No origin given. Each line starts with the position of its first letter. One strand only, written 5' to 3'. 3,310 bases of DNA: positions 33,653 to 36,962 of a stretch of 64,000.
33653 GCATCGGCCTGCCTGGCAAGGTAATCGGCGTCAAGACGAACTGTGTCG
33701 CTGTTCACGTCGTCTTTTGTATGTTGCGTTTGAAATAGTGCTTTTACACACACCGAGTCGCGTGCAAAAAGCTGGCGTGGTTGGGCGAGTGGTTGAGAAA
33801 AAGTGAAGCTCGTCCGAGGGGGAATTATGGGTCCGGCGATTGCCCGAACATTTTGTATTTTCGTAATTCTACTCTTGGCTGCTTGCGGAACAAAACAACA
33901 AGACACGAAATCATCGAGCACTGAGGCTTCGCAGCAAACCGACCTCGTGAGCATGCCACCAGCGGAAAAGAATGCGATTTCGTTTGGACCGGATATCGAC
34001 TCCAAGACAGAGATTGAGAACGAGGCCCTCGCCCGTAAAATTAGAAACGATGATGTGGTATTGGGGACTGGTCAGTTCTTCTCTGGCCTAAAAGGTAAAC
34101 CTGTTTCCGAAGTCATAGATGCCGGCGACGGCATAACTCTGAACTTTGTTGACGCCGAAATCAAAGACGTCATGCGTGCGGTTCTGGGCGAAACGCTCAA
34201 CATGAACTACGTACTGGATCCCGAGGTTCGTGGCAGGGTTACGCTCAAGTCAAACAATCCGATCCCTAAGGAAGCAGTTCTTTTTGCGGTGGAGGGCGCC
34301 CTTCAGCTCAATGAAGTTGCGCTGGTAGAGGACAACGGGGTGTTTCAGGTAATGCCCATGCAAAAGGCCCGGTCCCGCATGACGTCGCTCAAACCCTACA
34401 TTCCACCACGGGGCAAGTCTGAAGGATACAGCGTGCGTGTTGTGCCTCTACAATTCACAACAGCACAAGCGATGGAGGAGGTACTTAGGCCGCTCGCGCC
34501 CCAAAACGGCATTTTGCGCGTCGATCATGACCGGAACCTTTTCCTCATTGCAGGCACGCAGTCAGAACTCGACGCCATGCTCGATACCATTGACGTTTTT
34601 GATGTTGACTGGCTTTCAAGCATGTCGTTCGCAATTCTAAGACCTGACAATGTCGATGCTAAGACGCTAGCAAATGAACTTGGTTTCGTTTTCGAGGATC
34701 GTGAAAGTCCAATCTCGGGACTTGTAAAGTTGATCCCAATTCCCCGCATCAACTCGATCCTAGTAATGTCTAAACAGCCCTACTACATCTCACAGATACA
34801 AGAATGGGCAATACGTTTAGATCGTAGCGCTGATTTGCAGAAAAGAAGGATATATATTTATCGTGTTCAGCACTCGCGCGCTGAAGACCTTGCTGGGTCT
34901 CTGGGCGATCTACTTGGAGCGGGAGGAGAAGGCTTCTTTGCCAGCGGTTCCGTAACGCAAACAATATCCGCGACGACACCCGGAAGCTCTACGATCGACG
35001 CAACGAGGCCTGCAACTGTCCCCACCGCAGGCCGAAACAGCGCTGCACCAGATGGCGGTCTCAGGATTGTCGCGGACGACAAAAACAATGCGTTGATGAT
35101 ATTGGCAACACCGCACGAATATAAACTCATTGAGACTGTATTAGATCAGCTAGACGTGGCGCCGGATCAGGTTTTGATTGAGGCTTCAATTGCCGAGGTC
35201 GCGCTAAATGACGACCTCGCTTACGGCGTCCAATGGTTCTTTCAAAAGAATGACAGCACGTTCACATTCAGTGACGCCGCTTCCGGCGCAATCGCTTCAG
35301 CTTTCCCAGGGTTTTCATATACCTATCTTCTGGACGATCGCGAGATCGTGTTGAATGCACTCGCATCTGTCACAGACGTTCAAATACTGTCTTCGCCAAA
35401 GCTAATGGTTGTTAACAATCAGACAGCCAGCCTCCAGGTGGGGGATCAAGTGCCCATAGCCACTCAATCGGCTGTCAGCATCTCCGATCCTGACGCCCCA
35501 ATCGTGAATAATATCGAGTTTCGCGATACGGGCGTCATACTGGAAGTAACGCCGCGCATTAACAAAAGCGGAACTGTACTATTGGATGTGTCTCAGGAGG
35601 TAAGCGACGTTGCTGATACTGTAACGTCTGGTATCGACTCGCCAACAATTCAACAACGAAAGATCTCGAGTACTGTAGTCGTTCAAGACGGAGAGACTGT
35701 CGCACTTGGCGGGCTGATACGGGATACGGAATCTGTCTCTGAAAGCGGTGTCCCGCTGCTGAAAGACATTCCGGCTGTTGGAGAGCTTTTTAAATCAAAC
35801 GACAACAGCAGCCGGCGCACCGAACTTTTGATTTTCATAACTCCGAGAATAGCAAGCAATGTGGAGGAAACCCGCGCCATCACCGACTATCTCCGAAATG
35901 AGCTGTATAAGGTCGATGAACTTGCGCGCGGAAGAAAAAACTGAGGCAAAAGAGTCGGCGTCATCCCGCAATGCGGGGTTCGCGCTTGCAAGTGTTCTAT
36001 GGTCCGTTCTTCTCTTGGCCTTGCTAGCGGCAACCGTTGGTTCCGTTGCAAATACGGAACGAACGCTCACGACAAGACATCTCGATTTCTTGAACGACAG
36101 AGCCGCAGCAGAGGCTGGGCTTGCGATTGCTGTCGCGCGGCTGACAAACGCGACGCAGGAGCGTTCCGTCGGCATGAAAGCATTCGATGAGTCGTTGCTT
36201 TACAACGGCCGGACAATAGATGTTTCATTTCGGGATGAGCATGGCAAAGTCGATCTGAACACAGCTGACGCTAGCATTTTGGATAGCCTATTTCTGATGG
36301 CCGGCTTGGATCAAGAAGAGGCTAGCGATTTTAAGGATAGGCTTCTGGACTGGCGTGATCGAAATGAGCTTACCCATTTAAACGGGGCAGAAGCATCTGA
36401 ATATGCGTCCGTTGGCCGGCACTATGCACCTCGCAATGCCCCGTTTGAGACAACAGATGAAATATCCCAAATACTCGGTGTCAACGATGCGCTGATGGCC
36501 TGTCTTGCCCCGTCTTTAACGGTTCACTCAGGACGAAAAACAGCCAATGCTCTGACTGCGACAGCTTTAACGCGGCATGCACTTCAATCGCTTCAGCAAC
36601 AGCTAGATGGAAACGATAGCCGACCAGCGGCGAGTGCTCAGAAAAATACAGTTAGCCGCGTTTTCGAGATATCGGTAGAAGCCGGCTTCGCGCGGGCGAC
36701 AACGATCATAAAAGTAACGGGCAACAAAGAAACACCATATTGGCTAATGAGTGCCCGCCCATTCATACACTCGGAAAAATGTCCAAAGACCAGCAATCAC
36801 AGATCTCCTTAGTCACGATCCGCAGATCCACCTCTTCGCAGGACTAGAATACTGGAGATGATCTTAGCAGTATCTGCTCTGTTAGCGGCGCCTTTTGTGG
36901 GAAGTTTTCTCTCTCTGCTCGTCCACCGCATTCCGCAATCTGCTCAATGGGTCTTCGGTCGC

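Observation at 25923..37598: Complete T2SS embedded in the island with non-canonical operon layout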

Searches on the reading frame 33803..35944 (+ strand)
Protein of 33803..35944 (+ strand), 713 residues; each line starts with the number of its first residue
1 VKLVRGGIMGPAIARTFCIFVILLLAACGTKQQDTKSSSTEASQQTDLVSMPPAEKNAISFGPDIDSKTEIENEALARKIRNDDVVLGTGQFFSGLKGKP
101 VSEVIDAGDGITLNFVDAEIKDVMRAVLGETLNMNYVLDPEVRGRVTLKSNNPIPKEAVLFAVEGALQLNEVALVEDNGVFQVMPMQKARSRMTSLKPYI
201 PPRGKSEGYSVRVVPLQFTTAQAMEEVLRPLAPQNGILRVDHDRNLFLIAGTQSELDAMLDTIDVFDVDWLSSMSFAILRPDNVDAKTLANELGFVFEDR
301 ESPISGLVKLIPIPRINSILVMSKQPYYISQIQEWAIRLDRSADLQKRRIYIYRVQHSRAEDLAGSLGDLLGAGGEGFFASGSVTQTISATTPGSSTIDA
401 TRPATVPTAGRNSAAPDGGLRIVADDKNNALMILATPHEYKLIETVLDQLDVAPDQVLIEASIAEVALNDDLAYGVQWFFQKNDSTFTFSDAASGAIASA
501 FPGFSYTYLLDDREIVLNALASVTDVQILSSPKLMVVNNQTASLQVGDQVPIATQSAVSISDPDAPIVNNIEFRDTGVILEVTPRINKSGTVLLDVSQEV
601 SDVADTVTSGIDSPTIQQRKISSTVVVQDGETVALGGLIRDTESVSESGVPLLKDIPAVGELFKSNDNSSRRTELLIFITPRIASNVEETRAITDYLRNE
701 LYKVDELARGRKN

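Call 4: search_protein_families(library=pfam, proteins=[window:33803-35944:+], max_evalue=0.01)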
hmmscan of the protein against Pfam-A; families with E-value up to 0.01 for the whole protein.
window:33803-35944:+ (713 aa): 3 families
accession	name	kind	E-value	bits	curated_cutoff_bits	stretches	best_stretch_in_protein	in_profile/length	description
PF00263.26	Secretin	-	1.4e-51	174.9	27.5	1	519-684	1-168/169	Bacterial type II and III secretion system protein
PF03958.22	Secretin_N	-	2.5e-27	95.3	28.2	3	352-456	3-69/69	Bacterial type II/III secretion system short domain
PF21305.2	type_II_gspD_N0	-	6.3e-14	52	27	1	113-183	1-71/71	GspD-like, N0 domain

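Call 7: search_protein_families(library=ncbifam, proteins=[window:33803-35944:+], max_evalue=0.01)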
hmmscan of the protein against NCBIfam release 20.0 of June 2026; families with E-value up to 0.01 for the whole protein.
window:33803-35944:+ (713 aa): 10 families
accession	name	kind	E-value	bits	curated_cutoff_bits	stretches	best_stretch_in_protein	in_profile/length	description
TIGR02517.1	type_II_gspD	equivalog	4.5e-142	474.6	351.35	1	113-694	1-600/600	type II secretion system secretin GspD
TIGR02515.1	IV_pilus_PilQ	subfamily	8.2e-62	209.6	284.35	3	515-683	263-426/428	type IV pilus secretin PilQ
TIGR02519.1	pilus_MshL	equivalog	1.9e-46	158.4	250.2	1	429-683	8-289/290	pilus (MSHA type) biogenesis protein MshL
NF010083.0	PRK13568.1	equivalog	6e-46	157.1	554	2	422-684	154-417/419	DNA uptake porin HofQ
TIGR02516.1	type_III_yscC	equivalog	7.8e-36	123.6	238.45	1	405-684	184-461/463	type III secretion system outer membrane ring subunit SctC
NF007851.2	PRK10560.1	exception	2.3e-31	109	598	1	421-685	145-410/412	DNA uptake porin HofQ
NF011873.0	PRK15346.1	equivalog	3.6e-24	85.3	524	1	411-679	227-489/499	EscC/YscC/HrcC family type III secretion system outer membrane ring protein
NF042912.1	Amuc_1098_fam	equivalog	2.7e-20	72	750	1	609-683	721-795/805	Amuc_1098 family type IV pilus outer membrane protein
TIGR02520.1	pilus_B_mal_scr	equivalog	4.4e-10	38.7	287.65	1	432-681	249-511/513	PilN family type IVB pilus formation outer membrane protein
NF058647.1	lipo_LytA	equivalog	0.00021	21.5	110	1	17-47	7-37/107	acidic lipoprotein LytA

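Call 12: find_homologous_proteins(query=window:33830-35944:+, max_evalue=1e-30)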
Query window:33830-35944:+ (704 aa): 163 proteins with E <= 1e-30 among 8000 candidates; the best 120 are listed.
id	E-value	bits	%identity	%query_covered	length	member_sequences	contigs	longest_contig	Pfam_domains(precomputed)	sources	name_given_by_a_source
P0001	0.0e+0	1525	100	100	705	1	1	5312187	PF21305.3,PF03958.23,PF00263.27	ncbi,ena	-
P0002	0.0e+0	1123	76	99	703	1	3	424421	PF21305.3,PF03958.23,PF00263.27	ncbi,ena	-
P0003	4.3e-193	662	46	98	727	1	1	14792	PF21305.3,PF03958.23,PF00263.27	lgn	-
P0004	1.5e-183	630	50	90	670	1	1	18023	PF21305.3,PF03958.23,PF00263.27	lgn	-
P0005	2.9e-183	629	46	98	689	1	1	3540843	PF21305.3,PF03958.23,PF00263.27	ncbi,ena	-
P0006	2.1e-181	623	50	88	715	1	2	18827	PF21305.3,PF03958.23,PF00263.27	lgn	-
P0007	1.3e-180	620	49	87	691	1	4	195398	PF21305.3,PF03958.23,PF00263.27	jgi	jgi:general secretion pathway protein D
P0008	2.6e-177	609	45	97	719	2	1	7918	PF21305.3,PF03958.23,PF00263.27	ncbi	-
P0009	4.2e-177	609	50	84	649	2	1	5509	PF21305.3,PF03958.23,PF00263.27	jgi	-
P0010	4.7e-176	605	47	88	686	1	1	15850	PF21305.3,PF03958.23,PF00263.27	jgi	jgi:general secretion pathway protein D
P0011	4.5e-175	602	48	89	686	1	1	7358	PF21305.3,PF03958.23,PF00263.27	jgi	jgi:general secretion pathway protein D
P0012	6.1e-174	598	57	40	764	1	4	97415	PF21305.3,PF03958.23,PF00263.27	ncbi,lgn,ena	-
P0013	3.4e-173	596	47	88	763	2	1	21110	PF21305.3,PF03958.23,PF00263.27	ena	-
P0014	4.6e-173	595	47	88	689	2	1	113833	PF21305.3,PF03958.23,PF00263.27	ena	-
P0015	6.0e-173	595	46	85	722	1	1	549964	PF21305.3,PF03958.23,PF00263.27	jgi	jgi:general secretion pathway protein D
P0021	1.8e-169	583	42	97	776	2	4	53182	PF21305.3,PF03958.23,PF00263.27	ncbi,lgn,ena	-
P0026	3.5e-168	579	46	85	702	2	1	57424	PF21305.3,PF03958.23,PF00263.27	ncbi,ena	-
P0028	7.8e-168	578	44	92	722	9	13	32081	PF21305.3,PF03958.23,PF00263.27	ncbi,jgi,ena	-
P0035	1.1e-165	571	42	97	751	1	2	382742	PF21305.3,PF03958.23,PF00263.27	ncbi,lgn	ncbi:MAG: type II secretion system secretin GspD [Gammaproteobacteria bacterium]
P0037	5.7e-165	569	42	97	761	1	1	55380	PF21305.3,PF03958.23,PF00263.27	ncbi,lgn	-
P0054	3.8e-160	553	43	97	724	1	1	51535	PF21305.3,PF03958.23,PF00263.27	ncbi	-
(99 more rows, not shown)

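Call 13: find_encoding_contigs(protein=P0001, flank=10000, max_places=4)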
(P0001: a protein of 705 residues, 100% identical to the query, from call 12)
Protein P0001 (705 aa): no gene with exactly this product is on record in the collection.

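Call 14: find_encoding_contigs(protein=P0002, flank=10000, max_places=4)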
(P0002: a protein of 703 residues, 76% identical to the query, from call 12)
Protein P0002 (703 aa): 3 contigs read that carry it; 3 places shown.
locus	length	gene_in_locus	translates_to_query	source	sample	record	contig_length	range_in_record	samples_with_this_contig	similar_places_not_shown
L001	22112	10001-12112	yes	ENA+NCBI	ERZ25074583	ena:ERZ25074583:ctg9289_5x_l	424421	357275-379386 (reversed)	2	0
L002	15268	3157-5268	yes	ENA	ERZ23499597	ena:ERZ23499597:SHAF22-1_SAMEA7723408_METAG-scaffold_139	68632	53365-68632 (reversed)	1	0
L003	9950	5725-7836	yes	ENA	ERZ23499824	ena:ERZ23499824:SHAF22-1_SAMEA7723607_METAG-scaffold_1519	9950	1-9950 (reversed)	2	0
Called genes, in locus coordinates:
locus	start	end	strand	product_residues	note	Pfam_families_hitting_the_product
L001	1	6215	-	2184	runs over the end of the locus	PF20148:DUF6531 (weak), PF25023:TEN_YD-shell (weak), PF05593:RHS_repeat (weak), PF25023:TEN_YD-shell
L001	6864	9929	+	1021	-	PF17803:Cadherin_4, PF17892:Cadherin_5, PF17963:Big_9, PF17803:Cadherin_4, PF17892:Cadherin_5, PF17963:Big_9, PF17803:Cadherin_4, PF17892:Cadherin_5, +17 more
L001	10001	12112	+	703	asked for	PF21305:type_II_gspD_N0, PF03958:Secretin_N, PF00263:Secretin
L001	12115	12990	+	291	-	PF21687:T2SSK_1st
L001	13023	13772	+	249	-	PF06750:A24_N_bact, PF01478:Peptidase_A24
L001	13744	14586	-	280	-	PF04116:FA_hydroxylase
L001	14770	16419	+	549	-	PF20154:LNT_N, PF00795:CN_hydrolase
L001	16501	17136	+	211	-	-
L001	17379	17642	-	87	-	-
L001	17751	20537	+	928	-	-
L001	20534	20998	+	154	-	PF00072:Response_reg (weak)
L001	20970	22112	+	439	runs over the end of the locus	PF00072:Response_reg (weak)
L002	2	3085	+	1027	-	?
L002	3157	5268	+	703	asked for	PF21305:type_II_gspD_N0, PF03958:Secretin_N, PF00263:Secretin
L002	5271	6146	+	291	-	PF21687:T2SSK_1st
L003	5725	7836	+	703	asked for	PF21305:type_II_gspD_N0, PF03958:Secretin_N, PF00263:Secretin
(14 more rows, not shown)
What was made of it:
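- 35859..36812 (+): gspK, minor pseudopilin (likely start about 35919). Calls 4, 7 and 14
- In the relative, the cadherin gene is 72 bp upstream of gspD on the same strand, whereas the Rhs is divergent (call 14).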

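Call 15: list_cluster_members(proteins=[P0001, P0002, P0005, P0012, P0021, P0026, P0028, P0035, P0037, P0054])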
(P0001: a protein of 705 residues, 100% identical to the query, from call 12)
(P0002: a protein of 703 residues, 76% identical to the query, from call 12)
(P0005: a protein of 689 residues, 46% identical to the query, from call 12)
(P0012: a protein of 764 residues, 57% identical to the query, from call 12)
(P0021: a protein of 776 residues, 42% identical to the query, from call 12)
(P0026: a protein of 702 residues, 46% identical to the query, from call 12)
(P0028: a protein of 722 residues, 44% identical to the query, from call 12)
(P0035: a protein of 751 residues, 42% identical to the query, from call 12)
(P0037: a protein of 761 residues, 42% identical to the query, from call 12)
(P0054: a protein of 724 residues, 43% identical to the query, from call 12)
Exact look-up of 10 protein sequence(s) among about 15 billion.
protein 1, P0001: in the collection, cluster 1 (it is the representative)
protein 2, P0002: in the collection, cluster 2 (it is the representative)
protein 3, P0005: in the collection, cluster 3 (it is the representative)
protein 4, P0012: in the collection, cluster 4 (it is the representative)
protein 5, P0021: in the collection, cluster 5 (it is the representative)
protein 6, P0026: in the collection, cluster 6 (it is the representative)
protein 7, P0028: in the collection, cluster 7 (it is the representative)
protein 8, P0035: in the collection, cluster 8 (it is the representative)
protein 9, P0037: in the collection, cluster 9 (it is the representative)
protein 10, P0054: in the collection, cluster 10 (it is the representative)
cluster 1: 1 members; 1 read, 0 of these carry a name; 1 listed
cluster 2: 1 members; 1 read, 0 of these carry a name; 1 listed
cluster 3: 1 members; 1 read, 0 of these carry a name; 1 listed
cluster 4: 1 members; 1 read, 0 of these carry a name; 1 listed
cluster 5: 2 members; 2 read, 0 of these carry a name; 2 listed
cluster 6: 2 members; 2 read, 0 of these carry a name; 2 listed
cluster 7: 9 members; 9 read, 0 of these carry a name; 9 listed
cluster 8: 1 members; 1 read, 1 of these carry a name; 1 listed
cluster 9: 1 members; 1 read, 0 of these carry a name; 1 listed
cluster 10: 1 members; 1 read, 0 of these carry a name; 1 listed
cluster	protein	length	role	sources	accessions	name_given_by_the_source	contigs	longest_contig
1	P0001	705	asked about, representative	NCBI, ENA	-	-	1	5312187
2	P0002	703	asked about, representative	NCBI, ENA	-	-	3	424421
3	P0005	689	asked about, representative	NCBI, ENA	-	-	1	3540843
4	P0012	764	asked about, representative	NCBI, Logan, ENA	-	-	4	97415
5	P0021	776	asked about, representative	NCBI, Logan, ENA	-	-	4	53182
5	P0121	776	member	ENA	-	-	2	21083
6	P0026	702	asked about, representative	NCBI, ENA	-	-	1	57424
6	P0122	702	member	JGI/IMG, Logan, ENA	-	-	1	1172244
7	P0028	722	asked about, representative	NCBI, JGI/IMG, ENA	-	-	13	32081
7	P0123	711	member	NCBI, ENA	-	-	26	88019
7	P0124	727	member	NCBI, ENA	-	-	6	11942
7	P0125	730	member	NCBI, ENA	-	-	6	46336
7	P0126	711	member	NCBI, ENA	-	-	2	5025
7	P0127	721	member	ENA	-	-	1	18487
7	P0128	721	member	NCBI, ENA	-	-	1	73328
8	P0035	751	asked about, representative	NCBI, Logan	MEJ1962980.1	MAG: type II secretion system secretin GspD [Gammaproteobacteria bacterium]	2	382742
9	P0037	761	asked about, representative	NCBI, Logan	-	-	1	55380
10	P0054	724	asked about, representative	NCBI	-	-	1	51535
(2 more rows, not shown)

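Call 17: find_related_loci(query=A1, collection=genome_contigs, flank=10000)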
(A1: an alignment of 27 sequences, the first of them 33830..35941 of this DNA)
Query A1 (704 aa) in genome_contigs; peptide patterns used: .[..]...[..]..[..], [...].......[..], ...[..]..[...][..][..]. (x = any residue, [..] = any of these).
600 stretches matched a pattern (row limit reached: there are more); 575 encode a relative of the query (tblastn E <= 1e-3); the best 80 are kept; 80 distinct loci.
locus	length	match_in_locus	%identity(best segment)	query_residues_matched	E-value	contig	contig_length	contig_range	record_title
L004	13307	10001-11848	48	79-692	0e+0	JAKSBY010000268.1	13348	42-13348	MAG: Sphingomonadales bacterium isolate MAG.237 k141_900804, whole genome shotgun sequence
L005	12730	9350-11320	47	75-700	0e+0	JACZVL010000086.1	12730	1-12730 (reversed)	MAG: Proteobacteria bacterium isolate B18T1L10 B18T1L10_NODE7767, whole genome shotgun sequence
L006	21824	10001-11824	45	64-696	2e-170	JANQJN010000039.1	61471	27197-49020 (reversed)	MAG: Emcibacteraceae bacterium isolate PL25a_bin.117 k99_3426246, whole genome shotgun sequence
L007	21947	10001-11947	45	72-700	1e-169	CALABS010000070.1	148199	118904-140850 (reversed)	MAG TPA_asm: uncultured Rhodospirillaceae bacterium isolate SRR3330211_bin.58_CONCOCT_v1.1_MAG genome assembly, contig:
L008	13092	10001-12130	42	3-698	3e-167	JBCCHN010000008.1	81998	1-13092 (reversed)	MAG: Pseudomonadota bacterium isolate P01_B01_bin.68 k141_1447377_length_81998_cov_49.6357, whole genome shotgun sequenc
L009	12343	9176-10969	46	98-699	1e-166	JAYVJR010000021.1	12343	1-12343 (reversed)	MAG: Gammaproteobacteria bacterium isolate GL53_Down_metabinner_1 GL53_Down_metabinner_1_20, whole genome shotgun sequen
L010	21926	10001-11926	43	75-704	3e-165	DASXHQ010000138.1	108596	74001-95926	MAG TPA_asm: Rhizomicrobium sp. isolate SMAG_U5197 k141_2598184, whole genome shotgun sequence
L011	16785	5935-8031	43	5-692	4e-169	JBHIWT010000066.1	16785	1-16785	MAG: Hyphomonadaceae bacterium isolate MAG31 WDNA05_bin.15.orig_66, whole genome shotgun sequence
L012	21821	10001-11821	44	98-698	2e-164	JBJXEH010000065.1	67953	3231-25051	MAG: Micropepsaceae bacterium isolate P.bin.180 k127_4297423, whole genome shotgun sequence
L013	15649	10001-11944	43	77-702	7e-164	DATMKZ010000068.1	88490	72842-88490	MAG TPA_asm: Rhizomicrobium sp. isolate SMAG_U12784 k141_4619488, whole genome shotgun sequence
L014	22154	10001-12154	40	7-699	7e-163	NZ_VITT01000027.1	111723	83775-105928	Nitrospirillum viridazoti strain BR 11140 Ga0314212_127, whole genome shotgun sequence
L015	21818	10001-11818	44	102-698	2e-162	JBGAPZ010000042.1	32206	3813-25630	MAG: Micropepsaceae bacterium isolate MAG_AAO_H10.59 AAOH10-59_opera_contig_4758, whole genome shotgun sequence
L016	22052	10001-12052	41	12-697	2e-162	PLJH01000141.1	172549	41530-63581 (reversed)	MAG: Alphaproteobacteria bacterium isolate palsa_895 73.20110800_P1S.8_contig_194, whole genome shotgun sequence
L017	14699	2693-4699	41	44-698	9e-162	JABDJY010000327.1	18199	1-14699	MAG: Alphaproteobacteria bacterium isolate SS_bin_35 k127_2459529, whole genome shotgun sequence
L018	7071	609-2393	45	99-696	7e-161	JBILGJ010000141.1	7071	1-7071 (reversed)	MAG: Micropepsaceae bacterium isolate ME2016-09-23_3300044730_group7_bin91 Rohwer_bin1907_scaffold_14368_c1, whole genom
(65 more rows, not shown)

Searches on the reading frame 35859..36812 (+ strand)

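Call 4: search_protein_families(library=pfam, proteins=[window:35859-36812:+], max_evalue=0.01)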
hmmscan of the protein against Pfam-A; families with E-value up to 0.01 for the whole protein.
window:35859-36812:+ (317 aa): 1 family
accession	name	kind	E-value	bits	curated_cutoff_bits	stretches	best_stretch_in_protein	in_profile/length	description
PF21687.3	T2SSK_1st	-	2.2e-14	54.5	26.2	1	134-222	16-104/107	Type II secretion system (T2SS), protein K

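Call 7: search_protein_families(library=ncbifam, proteins=[window:35859-36812:+], max_evalue=0.01)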
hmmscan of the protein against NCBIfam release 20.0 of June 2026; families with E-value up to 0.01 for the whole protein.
window:35859-36812:+ (317 aa): 1 family
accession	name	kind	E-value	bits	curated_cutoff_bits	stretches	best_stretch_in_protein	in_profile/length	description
NF037980.1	T2SS_GspK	equivalog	2.5e-15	56.8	130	1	39-251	2-232/307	type II secretion system minor pseudopilin GspK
